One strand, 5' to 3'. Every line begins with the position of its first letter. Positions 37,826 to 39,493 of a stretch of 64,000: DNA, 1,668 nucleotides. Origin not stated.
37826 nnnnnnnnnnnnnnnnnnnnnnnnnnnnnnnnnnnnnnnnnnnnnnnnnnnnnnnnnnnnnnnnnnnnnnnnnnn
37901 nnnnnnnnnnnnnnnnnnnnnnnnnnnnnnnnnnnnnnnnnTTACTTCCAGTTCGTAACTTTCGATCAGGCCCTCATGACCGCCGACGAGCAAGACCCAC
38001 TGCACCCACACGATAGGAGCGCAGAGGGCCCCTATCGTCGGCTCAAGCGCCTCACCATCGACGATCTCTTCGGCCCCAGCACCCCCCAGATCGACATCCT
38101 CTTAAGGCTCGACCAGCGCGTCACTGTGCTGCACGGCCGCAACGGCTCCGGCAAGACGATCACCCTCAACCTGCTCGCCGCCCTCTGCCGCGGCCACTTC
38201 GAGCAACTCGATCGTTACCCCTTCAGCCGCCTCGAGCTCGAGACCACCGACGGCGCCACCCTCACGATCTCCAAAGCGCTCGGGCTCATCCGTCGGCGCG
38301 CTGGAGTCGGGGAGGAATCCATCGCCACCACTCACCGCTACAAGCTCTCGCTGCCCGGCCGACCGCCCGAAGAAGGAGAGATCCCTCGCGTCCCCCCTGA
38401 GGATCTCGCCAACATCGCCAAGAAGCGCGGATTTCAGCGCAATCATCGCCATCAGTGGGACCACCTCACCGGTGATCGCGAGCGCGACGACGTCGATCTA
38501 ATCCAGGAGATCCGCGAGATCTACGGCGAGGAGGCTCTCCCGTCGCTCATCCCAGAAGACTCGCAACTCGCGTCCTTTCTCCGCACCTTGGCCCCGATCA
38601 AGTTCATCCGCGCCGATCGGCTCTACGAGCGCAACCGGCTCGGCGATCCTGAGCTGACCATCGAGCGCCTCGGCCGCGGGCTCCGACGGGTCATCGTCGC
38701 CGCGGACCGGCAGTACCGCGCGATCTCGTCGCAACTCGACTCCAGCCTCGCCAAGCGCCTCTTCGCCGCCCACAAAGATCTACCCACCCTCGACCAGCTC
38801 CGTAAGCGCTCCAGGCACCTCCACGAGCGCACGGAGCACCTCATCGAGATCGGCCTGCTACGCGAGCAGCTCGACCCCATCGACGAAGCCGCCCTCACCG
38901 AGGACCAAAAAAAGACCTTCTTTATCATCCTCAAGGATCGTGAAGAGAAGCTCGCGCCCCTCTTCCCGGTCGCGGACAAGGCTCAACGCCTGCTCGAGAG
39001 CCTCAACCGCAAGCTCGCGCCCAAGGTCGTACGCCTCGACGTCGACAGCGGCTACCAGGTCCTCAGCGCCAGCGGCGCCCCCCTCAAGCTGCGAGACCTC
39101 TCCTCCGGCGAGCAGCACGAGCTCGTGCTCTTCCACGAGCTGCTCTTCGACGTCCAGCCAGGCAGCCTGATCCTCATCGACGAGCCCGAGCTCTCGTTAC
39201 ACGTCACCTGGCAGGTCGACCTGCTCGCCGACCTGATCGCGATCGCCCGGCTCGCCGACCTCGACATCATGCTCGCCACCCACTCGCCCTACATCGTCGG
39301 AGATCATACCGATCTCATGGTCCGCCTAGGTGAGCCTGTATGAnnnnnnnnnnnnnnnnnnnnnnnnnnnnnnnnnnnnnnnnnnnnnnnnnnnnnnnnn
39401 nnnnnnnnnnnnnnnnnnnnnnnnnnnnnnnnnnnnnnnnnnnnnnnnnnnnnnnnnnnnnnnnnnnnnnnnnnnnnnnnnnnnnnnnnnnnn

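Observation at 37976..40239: PARIS-like two-gene defence system (AriA-like ABC ATPase + AriB-like DUF4435/TOPRIM protein) inserted immediately after ftsA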

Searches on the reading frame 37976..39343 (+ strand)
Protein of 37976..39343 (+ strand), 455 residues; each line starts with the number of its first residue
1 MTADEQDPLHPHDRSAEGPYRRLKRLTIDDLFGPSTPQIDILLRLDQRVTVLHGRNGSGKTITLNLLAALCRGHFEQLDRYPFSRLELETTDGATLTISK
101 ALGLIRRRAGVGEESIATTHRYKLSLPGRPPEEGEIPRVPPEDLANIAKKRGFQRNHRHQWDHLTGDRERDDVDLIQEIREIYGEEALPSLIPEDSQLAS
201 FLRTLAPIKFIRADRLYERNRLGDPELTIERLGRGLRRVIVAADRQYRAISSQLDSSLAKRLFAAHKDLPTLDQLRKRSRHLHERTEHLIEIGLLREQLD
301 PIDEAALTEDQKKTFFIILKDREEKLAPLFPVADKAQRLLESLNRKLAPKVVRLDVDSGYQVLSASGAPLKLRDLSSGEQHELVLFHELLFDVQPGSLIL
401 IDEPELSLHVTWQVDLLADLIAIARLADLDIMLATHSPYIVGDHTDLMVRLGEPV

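Call 4: search_protein_families(library=padloc, proteins=[window:37976-39343:+], max_evalue=0.01)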
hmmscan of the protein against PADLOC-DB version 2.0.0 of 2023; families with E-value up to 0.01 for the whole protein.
window:37976-39343:+ (455 aa): 112 families (the best 25 are shown)
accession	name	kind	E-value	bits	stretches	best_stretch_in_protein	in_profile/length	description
PDLC00303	PtuA1|PtuA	-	7.8e-20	69.3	1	363-441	204-282/386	AAA ATPase domain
PDLC02980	AriA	-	2.4e-19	68.4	2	261-441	169-303/304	-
PDLC04164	AriA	-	5.3e-19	66.8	1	342-443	137-238/253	-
PDLC00265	PtuA1|PtuA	-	1.3e-18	65.4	1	366-443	296-374/479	AAA ATPase domain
PDLC00283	PtuA1|PtuA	-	4.5e-17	60.3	1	363-443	265-346/448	AAA ATPase domain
PDLC00273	PtuA1|PtuA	-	1.7e-16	58.3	1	363-442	191-270/375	AAA ATPase domain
PDLC00285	PtuA1|PtuA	-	6.1e-16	56.7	1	330-442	221-331/432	AAA ATPase domain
PDLC00289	PtuA1|PtuA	-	4.8e-15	53.5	1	365-443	218-294/404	AAA ATPase domain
PDLC00308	PtuA1|PtuA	-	8.8e-15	52.6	1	368-443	273-350/449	AAA ATPase domain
PDLC00266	PtuA1|PtuA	-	1.6e-14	52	1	364-443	302-382/483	AAA ATPase domain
PDLC02979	AriA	-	1e-12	46.5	1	341-441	290-373/373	-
PDLC00290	PtuA1|PtuA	-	1.4e-12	45.7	2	398-446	272-318/414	AAA ATPase domain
PDLC00293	PtuA1|PtuA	-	1.4e-12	45.4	1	308-443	252-388/527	AAA ATPase domain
PDLC00271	PtuA1|PtuA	-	1.1e-11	43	2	396-450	279-331/421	AAA ATPase domain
PDLC04244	PDC-M01A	-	1.8e-11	41.6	1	368-442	319-393/482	-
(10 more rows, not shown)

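Call 5: search_protein_families(library=ncbifam, proteins=[window:37976-39343:+], max_evalue=0.01)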
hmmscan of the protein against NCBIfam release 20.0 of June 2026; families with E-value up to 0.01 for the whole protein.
window:37976-39343:+ (455 aa): 21 families
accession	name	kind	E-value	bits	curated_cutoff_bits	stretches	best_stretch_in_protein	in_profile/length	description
TIGR04435.1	restrict_AAA_1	hypoth_equivalog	4.1e-09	35.7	300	1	367-445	390-474/568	restriction system-associated AAA family ATPase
NF041760.1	PtuA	equivalog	1.3e-07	30.9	500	1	398-441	379-420/524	retron Ec78 anti-phage system effector ATPase PtuA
NF040873.1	AztA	equivalog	1.3e-06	28.1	220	0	47-72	18-43/191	zinc ABC transporter ATP-binding protein AztA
TIGR03608.1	L_ocin_972_ABC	subfamily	4.8e-05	22.9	254.85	0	372-442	132-198/206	putative bacteriocin export ABC transporter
TIGR03864.1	PQQ_ABC_ATP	hypoth_equivalog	0.00013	21.5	302.25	0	370-448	128-203/236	ABC transporter, ATP-binding subunit, PQQ-dependent alcohol dehydrogenase system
NF010067.0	PRK13547.1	equivalog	0.00014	21.2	374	0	394-451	171-228/272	heme ABC transporter ATP-binding protein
NF038234.1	retron_eff_Eco8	equivalog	0.00075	18.2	250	1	398-441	275-325/679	retron Eco8 family effector endonuclease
TIGR02868.1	CydC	equivalog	0.00082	18.1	329.05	0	374-437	471-529/530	thiol reductant ABC exporter subunit CydC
TIGR02770.1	nickel_nikD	equivalog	0.00091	18.7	318.7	0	397-442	145-190/230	nickel import ATP-binding protein NikD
TIGR02982.1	heterocyst_DevA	subfamily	0.00097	18.8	295.8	0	47-72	31-56/220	ABC exporter ATP-binding subunit, DevA family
NF010068.0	PRK13548.1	equivalog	0.0011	18.1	261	0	48-71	32-55/261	heme ABC transporter ATP-binding protein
TIGR02142.1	modC_ABC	equivalog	0.0016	17.8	285.05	0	38-74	13-50/353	molybdenum ABC transporter ATP-binding protein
NF008355.0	PRK11144.1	equivalog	0.0021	17.1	434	0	39-72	17-49/353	molybdenum ABC transporter ATP-binding protein ModC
TIGR01189.1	ccmA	equivalog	0.0024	17.6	131.6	0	50-72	29-51/198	heme ABC exporter ATP-binding protein CcmA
NF040840.2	tungstate_WtpC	equivalog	0.0034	16.7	440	0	372-437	128-190/347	tungstate ABC transporter ATP-binding protein WtpC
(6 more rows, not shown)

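Call 6: search_protein_families(library=pfam, proteins=[window:37976-39343:+], max_evalue=0.01)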
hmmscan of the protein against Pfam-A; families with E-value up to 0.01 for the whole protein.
window:37976-39343:+ (455 aa): 5 families
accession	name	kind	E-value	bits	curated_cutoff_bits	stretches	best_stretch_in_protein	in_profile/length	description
PF13304.12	AAA_21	-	2.4e-17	64.4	27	1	274-441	143-303/304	AAA domain, putative AbiEii toxin, Type IV TA system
PF13175.12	AAA_15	-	3e-11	44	32.1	1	344-441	291-374/374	AAA ATPase domain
PF00005.33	ABC_tran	-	0.00013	23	25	0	48-72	12-36/137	ABC transporter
PF13476.12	AAA_23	-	0.00046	21.3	27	1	44-80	16-52/201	AAA domain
PF13604.12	AAA_30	-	0.0093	16.2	27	0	45-72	16-43/191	AAA domain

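Call 8: search_solved_structures(query=window:37976-39343:+, max_evalue=0.01, show_alignments=2)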
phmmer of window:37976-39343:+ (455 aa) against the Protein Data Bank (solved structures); distinct sequences matched with E-value up to 0.01: 14.
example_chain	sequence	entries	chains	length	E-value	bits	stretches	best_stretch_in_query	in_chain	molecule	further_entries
8ux9_B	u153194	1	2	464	1.6e-14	57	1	366-451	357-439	AriA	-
8v45_A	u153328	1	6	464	1.6e-14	57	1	366-451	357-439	AriA antitoxin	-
8v46_A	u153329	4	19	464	4.1e-14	55.7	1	366-451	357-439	AriA antitoxin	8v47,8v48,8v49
9kjx_B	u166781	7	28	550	0.00013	24.4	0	382-449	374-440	AAA family ATPase | Retron I-A effector PtuA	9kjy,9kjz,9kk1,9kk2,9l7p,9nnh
9vkz_A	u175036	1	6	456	0.00022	23.6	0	382-443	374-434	Retron Ec78 probable ATPase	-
9nnb_C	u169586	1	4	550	0.00033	23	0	382-449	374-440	Retron I-A effector PtuA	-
9nnk_C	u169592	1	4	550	0.00033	23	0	382-449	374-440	Retreon I-A effector PtuA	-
9vh1_D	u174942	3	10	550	0.00037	22.9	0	382-443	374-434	Retron Ec78 probable ATPase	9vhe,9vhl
5b57_C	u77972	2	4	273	0.00042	22.7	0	393-452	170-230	Hemin import ATP-binding protein HmuV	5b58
9u9y_A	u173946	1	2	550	0.00043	22.6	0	382-449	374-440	AAA family ATPase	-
22bu_B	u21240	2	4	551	0.00076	21.8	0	382-442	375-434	AAA family ATPase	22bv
8j5q_D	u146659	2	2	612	0.0018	20.6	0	304-447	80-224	Uncharacterized ABC transporter ATP-binding protein Rv1281c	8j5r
8j5s_D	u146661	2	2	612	0.0071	18.6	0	304-447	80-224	Uncharacterized ABC transporter ATP-binding protein Rv1281c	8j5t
22et_E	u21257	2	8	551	0.0095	18.2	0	382-442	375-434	PtuA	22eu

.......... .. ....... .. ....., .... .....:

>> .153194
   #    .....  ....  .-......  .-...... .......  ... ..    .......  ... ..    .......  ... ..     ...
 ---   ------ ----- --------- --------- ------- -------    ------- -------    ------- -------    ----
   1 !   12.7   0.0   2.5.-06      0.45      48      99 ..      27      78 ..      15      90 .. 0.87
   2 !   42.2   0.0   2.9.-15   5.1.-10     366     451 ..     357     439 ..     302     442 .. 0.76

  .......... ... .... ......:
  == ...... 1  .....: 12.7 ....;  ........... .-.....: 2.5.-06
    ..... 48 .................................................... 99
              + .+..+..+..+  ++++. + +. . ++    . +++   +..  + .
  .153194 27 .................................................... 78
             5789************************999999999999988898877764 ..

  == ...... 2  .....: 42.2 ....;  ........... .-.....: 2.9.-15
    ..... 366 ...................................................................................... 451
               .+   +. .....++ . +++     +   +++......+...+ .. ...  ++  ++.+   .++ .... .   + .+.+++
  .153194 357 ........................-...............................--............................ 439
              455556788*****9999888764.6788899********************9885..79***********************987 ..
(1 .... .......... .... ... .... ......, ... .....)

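Call 11: find_homologous_proteins(query=window:37976-39343:+)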
Query window:37976-39343:+ (455 aa): 2890 proteins with E <= 0.001 among 8000 candidates; the best 120 are listed.
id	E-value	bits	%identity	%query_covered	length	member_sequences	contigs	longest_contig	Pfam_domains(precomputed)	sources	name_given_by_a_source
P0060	8.7e-295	995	100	100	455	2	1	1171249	PF13175.13,PF13304.13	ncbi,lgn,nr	ncbi:MAG: ATP-binding protein [Nannocystis sp.]|nr:ATP-binding protein [Nannocystis sp.]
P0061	4.1e-196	670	70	100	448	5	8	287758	PF13175.13,PF13304.13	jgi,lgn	jgi:predicted ATPase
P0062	1.5e-126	441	55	97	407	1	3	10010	PF13175.13,PF13304.13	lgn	-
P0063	1.1e-124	435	53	97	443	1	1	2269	PF13175.13,PF13304.13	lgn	-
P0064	1.7e-124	434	53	95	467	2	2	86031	PF13175.13,PF13304.13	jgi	jgi:ABC-type transport system involved in cytochrome c biogenesis ATPase subunit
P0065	2.4e-124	434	54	97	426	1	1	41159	PF13175.13,PF13304.13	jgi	jgi:energy-coupling factor transporter ATP-binding protein EcfA2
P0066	2.9e-124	434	54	99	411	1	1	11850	PF13175.13,PF13476.13,PF13304.13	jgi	jgi:hypothetical protein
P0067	8.5e-124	432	54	95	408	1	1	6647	PF13175.13,PF13304.13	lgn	-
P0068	3.8e-122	427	53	95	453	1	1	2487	PF13175.13,PF13304.13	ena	-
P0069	3.2e-119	417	52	95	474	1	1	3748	PF13175.13,PF13304.13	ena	-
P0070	8.5e-118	412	51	95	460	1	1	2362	PF13175.13,PF13304.13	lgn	-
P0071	7.3e-117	409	52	96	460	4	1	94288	PF13175.13,PF13304.13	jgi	jgi:ABC-type lipoprotein export system ATPase subunit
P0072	9.4e-117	409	52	96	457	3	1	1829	PF13175.13,PF13304.13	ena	-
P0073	2.7e-116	407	51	96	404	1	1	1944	PF13175.13,PF13304.13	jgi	-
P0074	3.7e-115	404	51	95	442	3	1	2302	PF13175.13,PF13304.13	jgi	-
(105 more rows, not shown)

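Call 47: predict_structure(alignment_id=A2)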
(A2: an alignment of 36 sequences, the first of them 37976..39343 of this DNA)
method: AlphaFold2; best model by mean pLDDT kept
length: 455 residues; sequences in the alignment: 36
mean_pLDDT: 88.7   pTM: 0.85
mean pLDDT of the five models: 88.7, 88.4, 87.4, 87.0, 85.4
residues with pLDDT >= 90: 324; 70-90: 89; 50-70: 22; < 50: 20
segments of 3 or more residues with pLDDT < 50: 1-16
pLDDT, mean of each block of 10 residues (from residue 1): 41 56 97 92 97 92 96 93 96 97 61 70 97 93 93 89 82 92 90 94 96 84 83 93 95 97 91 94 94 89 84 93 96 95 94 92 96 92 94 96 71 88 97 90 90 68
secondary structure, 60 per line:
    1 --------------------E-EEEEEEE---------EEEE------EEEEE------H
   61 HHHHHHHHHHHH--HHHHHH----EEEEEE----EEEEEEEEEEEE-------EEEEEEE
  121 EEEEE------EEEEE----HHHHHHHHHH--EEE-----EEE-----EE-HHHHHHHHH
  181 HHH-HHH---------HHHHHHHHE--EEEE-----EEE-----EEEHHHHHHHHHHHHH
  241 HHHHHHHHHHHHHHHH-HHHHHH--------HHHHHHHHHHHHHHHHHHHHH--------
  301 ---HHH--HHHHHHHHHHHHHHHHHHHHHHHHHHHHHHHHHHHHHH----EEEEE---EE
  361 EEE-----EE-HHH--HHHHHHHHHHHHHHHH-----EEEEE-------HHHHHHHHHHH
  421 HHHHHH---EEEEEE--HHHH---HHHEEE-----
elements in order: E23-29 E39-42 E49-53 H60-72 H75-80 E85-90 E95-106 E114-125 E132-136 H141-150 E153-155 E161-163 H172-183 H197-204 E208-211 E217-219 E225-227 H228-256 H258-263 H272-292 H309-346 E351-355 E359-363 H377-392 E398-402 H410-426 E430-435 H438-441 E448-450

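Call 56: search_solved_structures(query=A2, max_evalue=0.00001, show_alignments=1)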
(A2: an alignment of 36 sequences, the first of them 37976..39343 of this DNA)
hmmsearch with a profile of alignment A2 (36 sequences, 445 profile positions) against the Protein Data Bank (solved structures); distinct sequences matched with E-value up to 0.00001: 16.
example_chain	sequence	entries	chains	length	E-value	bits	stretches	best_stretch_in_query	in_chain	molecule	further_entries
8ux9_B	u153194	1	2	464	3.8e-27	98.8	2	356-441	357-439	AriA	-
8v45_A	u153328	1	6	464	3.9e-27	98.8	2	356-441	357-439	AriA antitoxin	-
8v46_A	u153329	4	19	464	4.7e-26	95.2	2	356-441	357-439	AriA antitoxin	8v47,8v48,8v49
9kjx_B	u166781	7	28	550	2.3e-10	43.5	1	371-432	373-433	AAA family ATPase | Retron I-A effector PtuA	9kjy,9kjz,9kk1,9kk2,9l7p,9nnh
9e8z_C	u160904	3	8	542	2.7e-10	43.3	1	243-430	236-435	Retron Ec83 probable ATPase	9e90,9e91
9vkz_A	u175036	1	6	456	4.8e-10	42.5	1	355-432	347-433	Retron Ec78 probable ATPase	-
9vh1_D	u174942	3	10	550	5e-10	42.4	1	355-432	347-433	Retron Ec78 probable ATPase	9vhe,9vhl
9u9y_A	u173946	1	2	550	7.5e-10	41.8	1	371-432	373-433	AAA family ATPase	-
9n69_A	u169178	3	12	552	1.8e-09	40.5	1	348-433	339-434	AAA family ATPase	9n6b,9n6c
9nnb_C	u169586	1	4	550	2.8e-09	39.9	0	371-432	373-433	Retron I-A effector PtuA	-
8ee4_A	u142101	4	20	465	2.9e-09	39.9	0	385-433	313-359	PtuA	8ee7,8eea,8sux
9nnk_C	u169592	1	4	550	4.5e-09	39.2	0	372-432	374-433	Retreon I-A effector PtuA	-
22bu_B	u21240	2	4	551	1.4e-08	37.6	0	372-431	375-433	AAA family ATPase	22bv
9o4a_A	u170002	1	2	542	1.6e-07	34.2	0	243-430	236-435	Retron Ec83 probable ATPase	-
22et_E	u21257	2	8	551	4.1e-07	32.8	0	372-431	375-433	PtuA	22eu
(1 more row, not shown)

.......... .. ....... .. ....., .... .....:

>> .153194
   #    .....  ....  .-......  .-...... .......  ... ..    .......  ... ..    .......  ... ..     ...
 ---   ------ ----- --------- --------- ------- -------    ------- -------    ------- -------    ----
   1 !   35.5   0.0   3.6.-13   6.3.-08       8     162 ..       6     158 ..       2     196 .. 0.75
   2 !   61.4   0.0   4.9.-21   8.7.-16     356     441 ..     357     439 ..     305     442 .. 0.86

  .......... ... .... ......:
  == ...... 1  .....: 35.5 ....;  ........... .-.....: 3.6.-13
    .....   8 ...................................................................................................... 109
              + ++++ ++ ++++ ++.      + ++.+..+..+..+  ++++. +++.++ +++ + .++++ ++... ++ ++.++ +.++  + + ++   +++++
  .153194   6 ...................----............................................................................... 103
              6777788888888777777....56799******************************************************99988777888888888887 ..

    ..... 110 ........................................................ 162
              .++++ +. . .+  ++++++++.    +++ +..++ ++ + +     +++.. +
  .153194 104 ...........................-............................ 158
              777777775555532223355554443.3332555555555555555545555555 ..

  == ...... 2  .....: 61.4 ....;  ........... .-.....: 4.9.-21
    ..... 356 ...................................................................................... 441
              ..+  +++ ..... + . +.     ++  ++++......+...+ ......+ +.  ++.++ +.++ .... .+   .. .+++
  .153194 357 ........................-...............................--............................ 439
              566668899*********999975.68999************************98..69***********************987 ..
